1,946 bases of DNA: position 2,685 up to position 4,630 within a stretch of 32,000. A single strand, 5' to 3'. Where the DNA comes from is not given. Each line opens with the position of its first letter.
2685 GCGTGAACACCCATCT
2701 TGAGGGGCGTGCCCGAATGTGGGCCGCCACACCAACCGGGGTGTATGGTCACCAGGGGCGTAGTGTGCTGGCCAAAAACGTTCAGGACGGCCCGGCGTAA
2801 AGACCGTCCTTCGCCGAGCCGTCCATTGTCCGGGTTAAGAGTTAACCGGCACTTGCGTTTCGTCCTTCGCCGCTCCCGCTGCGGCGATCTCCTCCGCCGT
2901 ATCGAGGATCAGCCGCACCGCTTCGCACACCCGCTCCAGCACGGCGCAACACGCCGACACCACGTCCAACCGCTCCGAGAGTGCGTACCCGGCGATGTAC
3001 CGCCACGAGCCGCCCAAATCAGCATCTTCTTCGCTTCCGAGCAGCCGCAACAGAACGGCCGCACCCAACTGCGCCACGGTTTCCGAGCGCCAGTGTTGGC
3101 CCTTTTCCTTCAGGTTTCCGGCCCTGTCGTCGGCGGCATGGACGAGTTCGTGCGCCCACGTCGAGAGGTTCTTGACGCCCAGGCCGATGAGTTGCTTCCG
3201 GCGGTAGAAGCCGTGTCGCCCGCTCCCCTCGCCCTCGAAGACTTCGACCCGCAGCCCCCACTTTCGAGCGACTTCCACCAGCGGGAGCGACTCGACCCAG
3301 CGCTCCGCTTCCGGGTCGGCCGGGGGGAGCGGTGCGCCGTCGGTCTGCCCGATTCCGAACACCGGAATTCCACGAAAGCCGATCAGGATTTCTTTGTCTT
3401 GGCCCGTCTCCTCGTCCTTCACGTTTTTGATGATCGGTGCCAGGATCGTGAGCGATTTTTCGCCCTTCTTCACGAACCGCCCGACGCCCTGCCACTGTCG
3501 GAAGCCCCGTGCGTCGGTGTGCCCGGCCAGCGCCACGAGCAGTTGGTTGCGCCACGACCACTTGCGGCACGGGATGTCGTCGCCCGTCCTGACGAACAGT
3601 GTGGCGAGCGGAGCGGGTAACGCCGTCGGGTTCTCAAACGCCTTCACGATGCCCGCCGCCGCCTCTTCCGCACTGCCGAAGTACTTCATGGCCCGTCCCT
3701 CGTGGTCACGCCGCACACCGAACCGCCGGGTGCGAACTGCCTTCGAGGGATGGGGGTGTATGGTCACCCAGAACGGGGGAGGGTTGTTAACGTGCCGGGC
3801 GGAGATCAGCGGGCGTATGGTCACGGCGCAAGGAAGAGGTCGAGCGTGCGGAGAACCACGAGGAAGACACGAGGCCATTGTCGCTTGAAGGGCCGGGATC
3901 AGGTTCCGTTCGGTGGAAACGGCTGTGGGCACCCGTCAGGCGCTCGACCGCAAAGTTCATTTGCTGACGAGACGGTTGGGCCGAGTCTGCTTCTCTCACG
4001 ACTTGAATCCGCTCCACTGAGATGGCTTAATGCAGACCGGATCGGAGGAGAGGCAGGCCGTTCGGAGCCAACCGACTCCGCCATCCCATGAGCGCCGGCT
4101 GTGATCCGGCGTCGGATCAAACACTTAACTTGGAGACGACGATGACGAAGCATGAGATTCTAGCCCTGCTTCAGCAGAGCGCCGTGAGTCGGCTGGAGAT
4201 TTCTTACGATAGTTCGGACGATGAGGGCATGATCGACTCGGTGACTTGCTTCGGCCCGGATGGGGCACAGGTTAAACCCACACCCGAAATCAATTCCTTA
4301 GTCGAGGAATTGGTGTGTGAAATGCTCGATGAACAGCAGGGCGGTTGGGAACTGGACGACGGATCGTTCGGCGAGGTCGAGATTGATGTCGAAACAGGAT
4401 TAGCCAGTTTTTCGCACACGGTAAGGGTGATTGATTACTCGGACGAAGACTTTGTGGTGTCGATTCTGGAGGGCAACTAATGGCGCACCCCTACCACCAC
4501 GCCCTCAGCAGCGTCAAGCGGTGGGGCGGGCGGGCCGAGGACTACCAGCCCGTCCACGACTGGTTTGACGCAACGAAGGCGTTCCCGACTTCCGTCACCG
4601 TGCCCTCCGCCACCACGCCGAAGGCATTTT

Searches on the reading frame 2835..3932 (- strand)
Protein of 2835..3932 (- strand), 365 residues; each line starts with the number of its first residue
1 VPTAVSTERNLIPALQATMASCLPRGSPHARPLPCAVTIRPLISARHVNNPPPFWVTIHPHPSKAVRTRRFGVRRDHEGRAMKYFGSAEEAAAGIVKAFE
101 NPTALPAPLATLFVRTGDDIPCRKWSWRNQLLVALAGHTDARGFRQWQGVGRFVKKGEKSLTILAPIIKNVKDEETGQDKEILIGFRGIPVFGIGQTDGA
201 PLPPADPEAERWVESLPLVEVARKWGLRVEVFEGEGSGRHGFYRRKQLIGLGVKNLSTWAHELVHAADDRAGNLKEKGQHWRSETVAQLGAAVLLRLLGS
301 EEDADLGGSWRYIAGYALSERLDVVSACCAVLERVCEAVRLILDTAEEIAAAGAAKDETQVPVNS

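Call 66: search_protein_families(library=pfam, proteins=[window:2835-3932:-], max_evalue=0.001)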
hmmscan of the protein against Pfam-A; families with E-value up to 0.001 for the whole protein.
window:2835-3932:- (365 aa): 1 family
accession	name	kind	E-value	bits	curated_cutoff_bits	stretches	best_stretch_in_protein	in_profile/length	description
PF08401.16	ArdcN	-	6.8e-05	23.5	22.6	1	126-191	45-122/123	N-terminal domain of anti-restriction factor ArdC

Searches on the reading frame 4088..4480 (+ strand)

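Call 100: search_protein_families(library=pfam, proteins=[window:4088-4480:+], max_evalue=0.001)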
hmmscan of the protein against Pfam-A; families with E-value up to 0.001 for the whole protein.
window:4088-4480:+ (130 aa): 1 family
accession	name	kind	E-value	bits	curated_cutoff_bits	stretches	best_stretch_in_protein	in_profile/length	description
PF21798.2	DUF6878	-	7.3e-12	45.8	24.3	1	65-116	69-120/128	Family of unknown function (DUF6878)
